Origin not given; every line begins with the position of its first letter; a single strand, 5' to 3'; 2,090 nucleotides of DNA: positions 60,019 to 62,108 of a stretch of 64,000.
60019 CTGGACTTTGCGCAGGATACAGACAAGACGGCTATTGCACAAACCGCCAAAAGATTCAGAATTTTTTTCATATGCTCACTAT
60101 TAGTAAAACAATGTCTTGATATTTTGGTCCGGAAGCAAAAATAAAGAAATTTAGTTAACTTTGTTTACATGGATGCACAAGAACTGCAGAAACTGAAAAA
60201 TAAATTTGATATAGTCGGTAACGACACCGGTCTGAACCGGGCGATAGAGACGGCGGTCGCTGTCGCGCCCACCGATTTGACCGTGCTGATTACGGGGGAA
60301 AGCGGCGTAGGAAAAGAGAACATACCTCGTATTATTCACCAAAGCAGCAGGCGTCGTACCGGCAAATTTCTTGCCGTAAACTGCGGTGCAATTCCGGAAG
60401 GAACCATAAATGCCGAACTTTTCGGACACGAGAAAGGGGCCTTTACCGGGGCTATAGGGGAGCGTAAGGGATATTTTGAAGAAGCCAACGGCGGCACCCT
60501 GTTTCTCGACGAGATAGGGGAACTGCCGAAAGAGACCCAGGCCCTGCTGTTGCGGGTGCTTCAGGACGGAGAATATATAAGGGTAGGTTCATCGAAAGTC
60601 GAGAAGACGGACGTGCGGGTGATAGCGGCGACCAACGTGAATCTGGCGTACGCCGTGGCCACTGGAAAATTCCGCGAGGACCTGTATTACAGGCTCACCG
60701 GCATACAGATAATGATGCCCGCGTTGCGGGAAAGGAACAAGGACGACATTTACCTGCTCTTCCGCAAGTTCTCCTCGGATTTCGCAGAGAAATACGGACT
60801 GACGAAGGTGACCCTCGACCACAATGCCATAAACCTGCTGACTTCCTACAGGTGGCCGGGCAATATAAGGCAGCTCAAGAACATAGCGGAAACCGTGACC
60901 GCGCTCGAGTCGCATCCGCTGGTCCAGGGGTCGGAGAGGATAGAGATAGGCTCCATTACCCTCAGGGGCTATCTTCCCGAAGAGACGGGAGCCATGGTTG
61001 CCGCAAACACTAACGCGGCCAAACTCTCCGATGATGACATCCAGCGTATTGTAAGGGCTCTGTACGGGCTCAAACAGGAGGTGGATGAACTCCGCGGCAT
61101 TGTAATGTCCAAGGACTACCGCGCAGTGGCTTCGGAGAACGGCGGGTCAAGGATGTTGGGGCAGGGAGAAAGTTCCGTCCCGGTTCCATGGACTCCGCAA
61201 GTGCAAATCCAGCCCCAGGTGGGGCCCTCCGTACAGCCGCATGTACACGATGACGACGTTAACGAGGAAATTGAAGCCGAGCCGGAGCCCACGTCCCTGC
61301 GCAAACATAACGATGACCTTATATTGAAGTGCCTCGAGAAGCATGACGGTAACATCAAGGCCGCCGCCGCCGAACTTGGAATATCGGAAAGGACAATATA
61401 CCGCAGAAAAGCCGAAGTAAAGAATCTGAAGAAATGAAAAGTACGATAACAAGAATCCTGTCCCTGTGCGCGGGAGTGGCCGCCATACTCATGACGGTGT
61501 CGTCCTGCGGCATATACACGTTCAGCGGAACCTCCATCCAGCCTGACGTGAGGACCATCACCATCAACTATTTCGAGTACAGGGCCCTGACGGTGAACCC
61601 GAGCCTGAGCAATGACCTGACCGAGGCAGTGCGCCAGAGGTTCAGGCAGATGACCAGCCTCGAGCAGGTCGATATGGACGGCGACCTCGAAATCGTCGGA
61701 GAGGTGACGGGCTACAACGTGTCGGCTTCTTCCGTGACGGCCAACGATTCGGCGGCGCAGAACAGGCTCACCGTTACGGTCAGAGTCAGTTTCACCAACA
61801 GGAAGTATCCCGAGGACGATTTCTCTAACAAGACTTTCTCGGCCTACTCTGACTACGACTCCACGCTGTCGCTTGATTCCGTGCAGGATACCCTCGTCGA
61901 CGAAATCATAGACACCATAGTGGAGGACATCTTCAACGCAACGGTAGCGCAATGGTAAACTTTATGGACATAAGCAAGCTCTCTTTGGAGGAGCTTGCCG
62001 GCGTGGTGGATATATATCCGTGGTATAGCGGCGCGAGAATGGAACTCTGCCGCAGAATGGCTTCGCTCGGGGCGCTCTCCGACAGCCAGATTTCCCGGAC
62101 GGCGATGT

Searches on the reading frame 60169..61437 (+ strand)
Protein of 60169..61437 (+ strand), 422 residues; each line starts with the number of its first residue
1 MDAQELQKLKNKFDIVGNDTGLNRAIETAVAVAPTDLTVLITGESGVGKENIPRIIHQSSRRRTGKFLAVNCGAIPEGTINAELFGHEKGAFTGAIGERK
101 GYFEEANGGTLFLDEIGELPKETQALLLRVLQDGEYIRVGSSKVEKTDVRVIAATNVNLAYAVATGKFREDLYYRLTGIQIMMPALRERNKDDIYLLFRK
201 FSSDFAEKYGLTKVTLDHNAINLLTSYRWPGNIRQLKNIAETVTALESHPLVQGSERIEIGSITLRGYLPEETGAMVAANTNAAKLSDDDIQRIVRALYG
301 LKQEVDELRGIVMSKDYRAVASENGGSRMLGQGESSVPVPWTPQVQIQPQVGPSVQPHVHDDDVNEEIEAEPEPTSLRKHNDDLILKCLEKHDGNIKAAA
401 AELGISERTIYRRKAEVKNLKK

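Call 65: search_protein_families(library=pfam, proteins=[window:60169-61437:+], max_evalue=0.00001)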
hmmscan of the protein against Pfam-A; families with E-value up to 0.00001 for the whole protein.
window:60169-61437:+ (422 aa): 5 families
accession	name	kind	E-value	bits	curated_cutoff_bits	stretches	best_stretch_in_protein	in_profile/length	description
PF00158.32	Sigma54_activat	-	2.3e-66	223.1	20.2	1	15-181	1-167/168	Sigma-54 interaction domain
PF14532.12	Sigma54_activ_2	-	1.3e-17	64.8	25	1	32-186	17-138/138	Sigma-54 interaction domain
PF25601.1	AAA_lid_14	-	1.6e-16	60.3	27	1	187-253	1-66/87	AAA+ ATPase lid domain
PF02954.25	HTH_8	-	1.2e-09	38.1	22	1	383-413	8-38/42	Bacterial regulatory protein, Fis family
PF07728.20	AAA_5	-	9.7e-06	26.1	22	0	39-157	2-123/139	AAA domain (dynein-related subfamily)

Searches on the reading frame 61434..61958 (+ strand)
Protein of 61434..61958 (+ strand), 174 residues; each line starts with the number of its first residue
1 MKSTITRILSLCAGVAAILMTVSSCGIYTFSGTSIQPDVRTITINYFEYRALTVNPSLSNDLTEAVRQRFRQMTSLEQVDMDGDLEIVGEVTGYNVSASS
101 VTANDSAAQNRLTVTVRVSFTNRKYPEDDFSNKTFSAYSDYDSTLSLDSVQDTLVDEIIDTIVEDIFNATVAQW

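Call 65: search_protein_families(library=pfam, proteins=[window:61434-61958:+], max_evalue=0.00001)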
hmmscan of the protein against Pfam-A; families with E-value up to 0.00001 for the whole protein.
window:61434-61958:+ (174 aa): 1 family
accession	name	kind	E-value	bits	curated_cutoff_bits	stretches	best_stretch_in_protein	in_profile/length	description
PF04390.17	LptE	-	5.5e-17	63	23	1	40-169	2-117/118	Lipopolysaccharide-assembly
